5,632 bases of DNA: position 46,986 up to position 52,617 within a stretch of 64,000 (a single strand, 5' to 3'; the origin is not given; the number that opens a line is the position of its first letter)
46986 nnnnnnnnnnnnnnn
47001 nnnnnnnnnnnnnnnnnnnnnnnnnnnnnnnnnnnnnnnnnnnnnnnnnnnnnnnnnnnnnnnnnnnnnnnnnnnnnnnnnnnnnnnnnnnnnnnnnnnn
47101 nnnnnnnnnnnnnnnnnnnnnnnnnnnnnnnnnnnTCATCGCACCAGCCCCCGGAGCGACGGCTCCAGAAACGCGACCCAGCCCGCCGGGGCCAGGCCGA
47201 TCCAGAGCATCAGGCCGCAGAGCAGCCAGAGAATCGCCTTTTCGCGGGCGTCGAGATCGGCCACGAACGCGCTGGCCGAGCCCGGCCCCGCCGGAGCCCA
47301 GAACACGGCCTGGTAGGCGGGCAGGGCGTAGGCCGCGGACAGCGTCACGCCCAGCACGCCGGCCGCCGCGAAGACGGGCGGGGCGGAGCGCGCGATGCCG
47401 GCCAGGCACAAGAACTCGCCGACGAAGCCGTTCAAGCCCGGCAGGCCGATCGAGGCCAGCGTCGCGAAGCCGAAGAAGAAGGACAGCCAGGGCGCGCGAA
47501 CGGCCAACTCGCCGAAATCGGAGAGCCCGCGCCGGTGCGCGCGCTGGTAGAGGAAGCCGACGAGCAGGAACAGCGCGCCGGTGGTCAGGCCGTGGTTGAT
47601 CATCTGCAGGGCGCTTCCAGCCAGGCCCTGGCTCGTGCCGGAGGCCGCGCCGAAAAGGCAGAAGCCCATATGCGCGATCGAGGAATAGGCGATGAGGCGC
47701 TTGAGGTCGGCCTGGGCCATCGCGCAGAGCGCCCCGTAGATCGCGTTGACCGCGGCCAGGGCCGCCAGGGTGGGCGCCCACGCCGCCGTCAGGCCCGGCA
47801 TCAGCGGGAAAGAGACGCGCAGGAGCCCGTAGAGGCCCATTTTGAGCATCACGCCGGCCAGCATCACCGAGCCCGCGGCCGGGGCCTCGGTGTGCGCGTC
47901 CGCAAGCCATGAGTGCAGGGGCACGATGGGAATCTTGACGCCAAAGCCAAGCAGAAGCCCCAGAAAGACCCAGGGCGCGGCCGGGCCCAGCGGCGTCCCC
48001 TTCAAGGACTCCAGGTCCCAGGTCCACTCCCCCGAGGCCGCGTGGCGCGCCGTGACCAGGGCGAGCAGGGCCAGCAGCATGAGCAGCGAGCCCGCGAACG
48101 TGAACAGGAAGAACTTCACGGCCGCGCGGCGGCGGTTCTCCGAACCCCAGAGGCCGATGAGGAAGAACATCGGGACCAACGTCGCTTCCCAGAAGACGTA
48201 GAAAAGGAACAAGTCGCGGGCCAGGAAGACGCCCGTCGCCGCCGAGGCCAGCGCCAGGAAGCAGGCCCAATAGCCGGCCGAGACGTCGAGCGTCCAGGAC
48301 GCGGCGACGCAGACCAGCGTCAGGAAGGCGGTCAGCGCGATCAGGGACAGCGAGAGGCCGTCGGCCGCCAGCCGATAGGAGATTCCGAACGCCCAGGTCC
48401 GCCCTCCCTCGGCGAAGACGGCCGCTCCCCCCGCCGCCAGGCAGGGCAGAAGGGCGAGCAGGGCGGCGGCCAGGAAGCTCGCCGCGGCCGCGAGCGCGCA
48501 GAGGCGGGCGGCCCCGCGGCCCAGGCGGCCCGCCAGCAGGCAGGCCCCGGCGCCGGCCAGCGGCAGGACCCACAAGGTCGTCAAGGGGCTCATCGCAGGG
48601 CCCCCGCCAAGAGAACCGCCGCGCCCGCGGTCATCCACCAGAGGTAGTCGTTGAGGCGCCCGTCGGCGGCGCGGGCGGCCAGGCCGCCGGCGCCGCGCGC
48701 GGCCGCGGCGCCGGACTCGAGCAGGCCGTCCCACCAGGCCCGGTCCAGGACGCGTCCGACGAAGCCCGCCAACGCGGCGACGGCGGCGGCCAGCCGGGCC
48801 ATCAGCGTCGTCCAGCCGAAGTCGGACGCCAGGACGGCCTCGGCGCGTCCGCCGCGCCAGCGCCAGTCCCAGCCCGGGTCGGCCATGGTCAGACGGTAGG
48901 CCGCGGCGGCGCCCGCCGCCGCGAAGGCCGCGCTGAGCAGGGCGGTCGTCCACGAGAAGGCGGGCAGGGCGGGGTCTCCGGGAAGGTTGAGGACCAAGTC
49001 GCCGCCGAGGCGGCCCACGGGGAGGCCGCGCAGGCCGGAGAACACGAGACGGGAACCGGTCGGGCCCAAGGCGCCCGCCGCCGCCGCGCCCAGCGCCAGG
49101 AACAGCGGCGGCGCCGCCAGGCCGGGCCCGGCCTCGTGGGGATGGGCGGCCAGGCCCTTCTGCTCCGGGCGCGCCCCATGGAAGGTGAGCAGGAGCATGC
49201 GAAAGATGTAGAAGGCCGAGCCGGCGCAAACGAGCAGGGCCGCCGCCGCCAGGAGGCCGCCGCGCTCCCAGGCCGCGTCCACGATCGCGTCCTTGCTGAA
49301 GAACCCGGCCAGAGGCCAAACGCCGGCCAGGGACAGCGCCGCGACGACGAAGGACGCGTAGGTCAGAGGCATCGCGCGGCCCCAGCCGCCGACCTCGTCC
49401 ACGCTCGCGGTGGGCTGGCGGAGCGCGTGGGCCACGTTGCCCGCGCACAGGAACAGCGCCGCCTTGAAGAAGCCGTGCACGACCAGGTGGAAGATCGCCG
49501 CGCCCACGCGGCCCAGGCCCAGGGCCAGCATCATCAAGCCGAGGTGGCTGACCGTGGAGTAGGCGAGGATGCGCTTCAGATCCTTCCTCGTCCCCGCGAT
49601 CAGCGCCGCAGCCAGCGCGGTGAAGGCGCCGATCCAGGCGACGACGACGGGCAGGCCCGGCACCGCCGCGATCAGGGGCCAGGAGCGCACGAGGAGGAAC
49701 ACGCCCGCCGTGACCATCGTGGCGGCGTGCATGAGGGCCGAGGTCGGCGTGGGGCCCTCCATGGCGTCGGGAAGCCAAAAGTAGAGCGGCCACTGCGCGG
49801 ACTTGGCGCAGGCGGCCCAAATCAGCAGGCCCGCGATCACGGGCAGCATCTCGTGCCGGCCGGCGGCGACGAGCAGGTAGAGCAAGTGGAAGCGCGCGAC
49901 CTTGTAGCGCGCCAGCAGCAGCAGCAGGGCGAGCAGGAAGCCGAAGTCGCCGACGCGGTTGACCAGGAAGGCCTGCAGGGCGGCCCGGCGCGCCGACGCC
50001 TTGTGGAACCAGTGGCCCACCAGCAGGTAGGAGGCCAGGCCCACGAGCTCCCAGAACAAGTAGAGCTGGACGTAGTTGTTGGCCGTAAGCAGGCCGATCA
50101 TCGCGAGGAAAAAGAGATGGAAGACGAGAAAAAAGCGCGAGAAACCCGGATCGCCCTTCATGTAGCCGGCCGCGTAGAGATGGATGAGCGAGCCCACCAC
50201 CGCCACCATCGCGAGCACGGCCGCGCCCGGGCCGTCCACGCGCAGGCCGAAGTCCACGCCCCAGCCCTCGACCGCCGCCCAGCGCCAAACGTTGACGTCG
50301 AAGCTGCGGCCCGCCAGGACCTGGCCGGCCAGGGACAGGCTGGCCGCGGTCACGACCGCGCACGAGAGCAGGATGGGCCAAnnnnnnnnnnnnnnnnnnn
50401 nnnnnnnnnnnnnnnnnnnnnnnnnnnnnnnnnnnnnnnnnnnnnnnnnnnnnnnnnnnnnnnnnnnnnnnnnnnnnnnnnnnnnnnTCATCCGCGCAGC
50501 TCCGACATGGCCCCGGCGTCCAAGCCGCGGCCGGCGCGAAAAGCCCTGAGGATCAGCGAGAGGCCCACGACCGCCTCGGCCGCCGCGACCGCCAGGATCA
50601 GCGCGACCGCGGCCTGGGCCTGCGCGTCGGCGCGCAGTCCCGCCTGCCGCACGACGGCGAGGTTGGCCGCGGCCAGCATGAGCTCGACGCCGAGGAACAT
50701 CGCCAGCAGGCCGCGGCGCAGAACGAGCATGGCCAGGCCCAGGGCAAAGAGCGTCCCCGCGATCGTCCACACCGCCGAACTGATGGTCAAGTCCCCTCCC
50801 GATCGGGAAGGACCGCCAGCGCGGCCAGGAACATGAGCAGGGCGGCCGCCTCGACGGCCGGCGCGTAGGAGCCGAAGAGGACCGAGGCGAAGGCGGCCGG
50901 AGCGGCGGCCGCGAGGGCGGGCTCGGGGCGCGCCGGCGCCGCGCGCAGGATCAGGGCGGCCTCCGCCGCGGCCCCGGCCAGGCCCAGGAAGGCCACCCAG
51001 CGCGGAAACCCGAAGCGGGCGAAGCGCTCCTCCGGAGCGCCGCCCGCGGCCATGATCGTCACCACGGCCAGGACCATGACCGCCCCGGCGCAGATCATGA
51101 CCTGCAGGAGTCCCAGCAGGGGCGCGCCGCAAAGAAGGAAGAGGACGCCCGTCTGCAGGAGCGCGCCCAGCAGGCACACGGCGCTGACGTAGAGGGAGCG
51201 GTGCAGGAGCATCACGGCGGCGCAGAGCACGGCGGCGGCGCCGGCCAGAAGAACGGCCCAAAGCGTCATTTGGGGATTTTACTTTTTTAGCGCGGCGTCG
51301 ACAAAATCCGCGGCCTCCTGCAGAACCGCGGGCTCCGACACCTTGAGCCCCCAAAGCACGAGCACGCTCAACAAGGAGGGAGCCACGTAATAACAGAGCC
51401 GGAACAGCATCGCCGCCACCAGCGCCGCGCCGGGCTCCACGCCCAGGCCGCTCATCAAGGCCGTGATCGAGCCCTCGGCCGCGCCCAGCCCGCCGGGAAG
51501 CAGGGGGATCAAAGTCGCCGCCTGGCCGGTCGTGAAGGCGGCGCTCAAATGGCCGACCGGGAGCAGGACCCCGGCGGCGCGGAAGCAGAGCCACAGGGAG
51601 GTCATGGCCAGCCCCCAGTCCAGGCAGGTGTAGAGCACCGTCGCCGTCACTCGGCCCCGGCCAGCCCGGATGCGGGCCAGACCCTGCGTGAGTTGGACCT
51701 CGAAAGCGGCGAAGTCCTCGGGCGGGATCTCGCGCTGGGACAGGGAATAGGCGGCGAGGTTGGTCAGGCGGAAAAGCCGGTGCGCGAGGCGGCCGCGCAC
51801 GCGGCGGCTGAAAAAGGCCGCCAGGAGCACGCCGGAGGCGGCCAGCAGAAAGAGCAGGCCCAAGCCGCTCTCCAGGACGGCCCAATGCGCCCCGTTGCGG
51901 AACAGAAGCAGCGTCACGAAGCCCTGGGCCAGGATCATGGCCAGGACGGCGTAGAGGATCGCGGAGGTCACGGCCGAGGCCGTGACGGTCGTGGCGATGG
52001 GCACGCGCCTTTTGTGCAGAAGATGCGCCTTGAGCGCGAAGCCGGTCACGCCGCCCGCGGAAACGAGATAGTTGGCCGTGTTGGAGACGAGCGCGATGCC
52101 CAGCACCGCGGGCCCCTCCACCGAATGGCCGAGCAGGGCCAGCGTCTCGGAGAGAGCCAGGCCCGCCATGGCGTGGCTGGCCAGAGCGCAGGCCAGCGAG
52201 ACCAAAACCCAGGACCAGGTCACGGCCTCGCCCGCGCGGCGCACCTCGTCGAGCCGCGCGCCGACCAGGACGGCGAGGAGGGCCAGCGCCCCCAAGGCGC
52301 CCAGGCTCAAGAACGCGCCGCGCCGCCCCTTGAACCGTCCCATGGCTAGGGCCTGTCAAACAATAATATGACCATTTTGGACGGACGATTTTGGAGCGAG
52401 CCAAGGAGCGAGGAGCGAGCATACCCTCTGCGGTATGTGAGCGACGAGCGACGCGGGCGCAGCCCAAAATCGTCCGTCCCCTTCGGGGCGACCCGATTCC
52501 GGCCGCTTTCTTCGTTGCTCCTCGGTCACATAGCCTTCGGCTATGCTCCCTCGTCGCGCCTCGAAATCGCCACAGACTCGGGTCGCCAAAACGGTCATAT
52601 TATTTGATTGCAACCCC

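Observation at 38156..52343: Complete nuo operon in circularly permuted order J-K-L-M-N-A-B-C-D-E-F-G-H-I, led by a flippase-like membrane protein gene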

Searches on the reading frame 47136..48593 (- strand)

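Call 62: search_protein_families(library=ncbifam, proteins=[window:47136-48593:-], max_evalue=0.00001)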
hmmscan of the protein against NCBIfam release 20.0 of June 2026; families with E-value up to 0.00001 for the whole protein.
window:47136-48593:- (485 aa): 72 families (the best 25 are shown)
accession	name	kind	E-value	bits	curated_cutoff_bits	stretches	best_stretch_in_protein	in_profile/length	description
TIGR01972.1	NDH_I_M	subfamily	2.7e-145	484.8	263.8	1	4-483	1-482/486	NADH-quinone oxidoreductase subunit M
NF004499.0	PRK05846.1-3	equivalog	2.6e-116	389.3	585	1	27-484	33-485/502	NADH-quinone oxidoreductase subunit M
NF004500.0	PRK05846.1-4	equivalog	2.1e-115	386.4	550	1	4-480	7-499/525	NADH-quinone oxidoreductase subunit M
NF004505.0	PRK05846.2-5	equivalog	7.4e-111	371.4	700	1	65-483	64-481/508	NADH-quinone oxidoreductase subunit M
NF004501.0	PRK05846.1-5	subfamily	5.6e-107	358.5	598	1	10-484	13-484/492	NADH-quinone oxidoreductase subunit M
NF004498.0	PRK05846.1-1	equivalog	6.5e-103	345.2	614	1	6-471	5-484/509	NADH-quinone oxidoreductase subunit M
NF009212.0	PRK12561.1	subfamily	1.4e-98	330.9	645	1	4-470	9-482/531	NAD(P)H-quinone oxidoreductase subunit 4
NF004506.0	PRK05846.2-6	equivalog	6.4e-93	312.7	789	1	69-474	78-480/493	NADH-quinone oxidoreductase subunit M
NF004504.0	PRK05846.2-3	equivalog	3.5e-84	283.6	785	1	69-469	82-479/499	NADH-quinone oxidoreductase subunit M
NF005060.0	PRK06473.1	equivalog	5.4e-84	282.7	747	1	5-435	3-435/500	NADH-quinone oxidoreductase subunit M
NF002713.0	PRK02546.1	subfamily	1.2e-82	278.1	827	1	69-468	79-483/533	NAD(P)H-quinone oxidoreductase subunit 4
NF005611.0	PRK07363.1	equivalog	2.6e-79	267.1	764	1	6-480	4-478/501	NADH-quinone oxidoreductase subunit M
NF004502.0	PRK05846.2-1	equivalog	1.9e-70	238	791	1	66-431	80-449/500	NADH-quinone oxidoreductase subunit M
NF004503.0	PRK05846.2-2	subfamily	2.3e-62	211.8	720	1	69-470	68-476/490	NADH-quinone oxidoreductase subunit M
NF006419.0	PRK08668.1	equivalog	2.9e-48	165.1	617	1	71-432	64-432/613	NADH dehydrogenase subunit M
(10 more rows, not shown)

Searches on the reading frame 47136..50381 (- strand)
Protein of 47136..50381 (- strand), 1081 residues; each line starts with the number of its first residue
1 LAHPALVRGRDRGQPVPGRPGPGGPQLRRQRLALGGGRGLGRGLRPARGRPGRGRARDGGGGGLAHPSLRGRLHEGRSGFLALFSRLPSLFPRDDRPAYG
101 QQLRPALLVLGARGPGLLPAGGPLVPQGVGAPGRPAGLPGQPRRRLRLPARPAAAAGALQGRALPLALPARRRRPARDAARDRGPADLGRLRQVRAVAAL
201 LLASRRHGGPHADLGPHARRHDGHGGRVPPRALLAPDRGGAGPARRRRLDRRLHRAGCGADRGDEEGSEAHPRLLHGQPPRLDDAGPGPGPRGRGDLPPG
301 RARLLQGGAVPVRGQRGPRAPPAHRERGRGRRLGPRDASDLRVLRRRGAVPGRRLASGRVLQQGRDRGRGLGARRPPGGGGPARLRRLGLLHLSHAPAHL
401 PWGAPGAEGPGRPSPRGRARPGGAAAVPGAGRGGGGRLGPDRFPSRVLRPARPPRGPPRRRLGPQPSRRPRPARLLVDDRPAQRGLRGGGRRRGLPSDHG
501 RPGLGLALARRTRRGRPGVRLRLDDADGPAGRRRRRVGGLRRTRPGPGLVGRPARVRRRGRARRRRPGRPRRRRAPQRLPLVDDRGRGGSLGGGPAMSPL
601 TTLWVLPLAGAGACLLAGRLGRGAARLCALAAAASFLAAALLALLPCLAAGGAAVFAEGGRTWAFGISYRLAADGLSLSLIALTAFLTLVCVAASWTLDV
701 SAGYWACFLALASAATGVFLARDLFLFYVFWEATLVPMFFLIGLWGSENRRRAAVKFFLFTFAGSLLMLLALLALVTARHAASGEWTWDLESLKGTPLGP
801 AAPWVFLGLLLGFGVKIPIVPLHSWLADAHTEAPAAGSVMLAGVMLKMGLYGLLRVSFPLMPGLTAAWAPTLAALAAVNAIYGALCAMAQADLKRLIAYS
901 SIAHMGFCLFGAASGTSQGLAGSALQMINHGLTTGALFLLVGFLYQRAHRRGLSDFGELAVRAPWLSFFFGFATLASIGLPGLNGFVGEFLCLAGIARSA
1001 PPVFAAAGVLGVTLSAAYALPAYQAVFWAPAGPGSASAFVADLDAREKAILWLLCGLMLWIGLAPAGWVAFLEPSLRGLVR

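Call 4: search_protein_families(library=pfam, proteins=[window:47136-50381:-])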
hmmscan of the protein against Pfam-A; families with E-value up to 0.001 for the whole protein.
window:47136-50381:- (1081 aa): 1 family
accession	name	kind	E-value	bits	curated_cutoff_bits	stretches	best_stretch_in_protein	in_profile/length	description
PF00361.26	Proton_antipo_M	-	3e-71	240.5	21.5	1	721-1014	1-293/294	NADH:quinone oxidoreductase/Mrp antiporter, TM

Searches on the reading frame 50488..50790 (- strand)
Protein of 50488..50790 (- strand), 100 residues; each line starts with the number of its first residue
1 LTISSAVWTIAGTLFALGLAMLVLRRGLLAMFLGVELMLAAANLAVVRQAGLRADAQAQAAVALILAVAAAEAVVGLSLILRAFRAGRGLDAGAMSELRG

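Call 62: search_protein_families(library=ncbifam, proteins=[window:50488-50790:-], max_evalue=0.00001)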
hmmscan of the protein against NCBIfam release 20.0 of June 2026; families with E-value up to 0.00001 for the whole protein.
window:50488-50790:- (100 aa): 6 families
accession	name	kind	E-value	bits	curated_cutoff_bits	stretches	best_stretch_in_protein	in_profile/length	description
NF004320.0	PRK05715.1-2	equivalog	1.5e-17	63.5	57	1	7-99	6-98/99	NADH-quinone oxidoreductase subunit NuoK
NF004319.0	PRK05715.1-1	equivalog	1.2e-16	60.7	101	1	9-100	9-100/100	NADH-quinone oxidoreductase subunit NuoK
NF004321.0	PRK05715.1-3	equivalog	8.4e-12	45.2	91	1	8-100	8-101/101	NADH-quinone oxidoreductase subunit NuoK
NF040614.1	F420_dehyd_FpoK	exception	4e-11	43.2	145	1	9-91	7-89/98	F420H2 dehydrogenase subunit FpoK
NF004322.0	PRK05715.1-4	equivalog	5.6e-11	42.3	128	1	5-99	7-103/104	NADH-quinone oxidoreductase subunit NuoK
NF004323.0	PRK05715.1-5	equivalog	2e-10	40.8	89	1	8-90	9-92/102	NADH-quinone oxidoreductase subunit NuoK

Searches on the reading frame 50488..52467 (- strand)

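Call 4: search_protein_families(library=pfam, proteins=[window:50488-52467:-])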
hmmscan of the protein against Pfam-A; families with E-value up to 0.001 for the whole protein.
window:50488-52467:- (659 aa): 1 family
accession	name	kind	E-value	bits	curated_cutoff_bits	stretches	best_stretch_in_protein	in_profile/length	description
PF00420.29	Oxidored_q2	-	3e-15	56.2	26.1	1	568-658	4-94/95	NADH-ubiquinone/plastoquinone oxidoreductase chain 4L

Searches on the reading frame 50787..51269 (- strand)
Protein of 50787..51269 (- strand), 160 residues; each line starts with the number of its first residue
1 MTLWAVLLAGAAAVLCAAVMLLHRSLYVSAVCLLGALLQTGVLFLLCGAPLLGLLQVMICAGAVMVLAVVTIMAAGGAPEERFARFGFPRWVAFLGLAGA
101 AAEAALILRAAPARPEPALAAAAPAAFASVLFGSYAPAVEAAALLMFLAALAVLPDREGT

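Call 4: search_protein_families(library=pfam, proteins=[window:50787-51269:-])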
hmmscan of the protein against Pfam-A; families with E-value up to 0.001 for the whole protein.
window:50787-51269:- (160 aa): 1 family
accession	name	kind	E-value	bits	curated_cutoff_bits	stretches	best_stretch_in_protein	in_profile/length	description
PF00499.25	Oxidored_q3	-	4.2e-17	62.7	33.2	1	17-153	2-143/146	NADH-ubiquinone/plastoquinone oxidoreductase chain 6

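Call 62: search_protein_families(library=ncbifam, proteins=[window:50787-51269:-], max_evalue=0.00001)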
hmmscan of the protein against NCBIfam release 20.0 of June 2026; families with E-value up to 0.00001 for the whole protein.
window:50787-51269:- (160 aa): 1 family
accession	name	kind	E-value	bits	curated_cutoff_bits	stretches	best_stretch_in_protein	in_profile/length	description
NF005165.0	PRK06638.1-5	equivalog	1e-07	31.2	192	1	9-153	26-177/282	NADH-quinone oxidoreductase subunit J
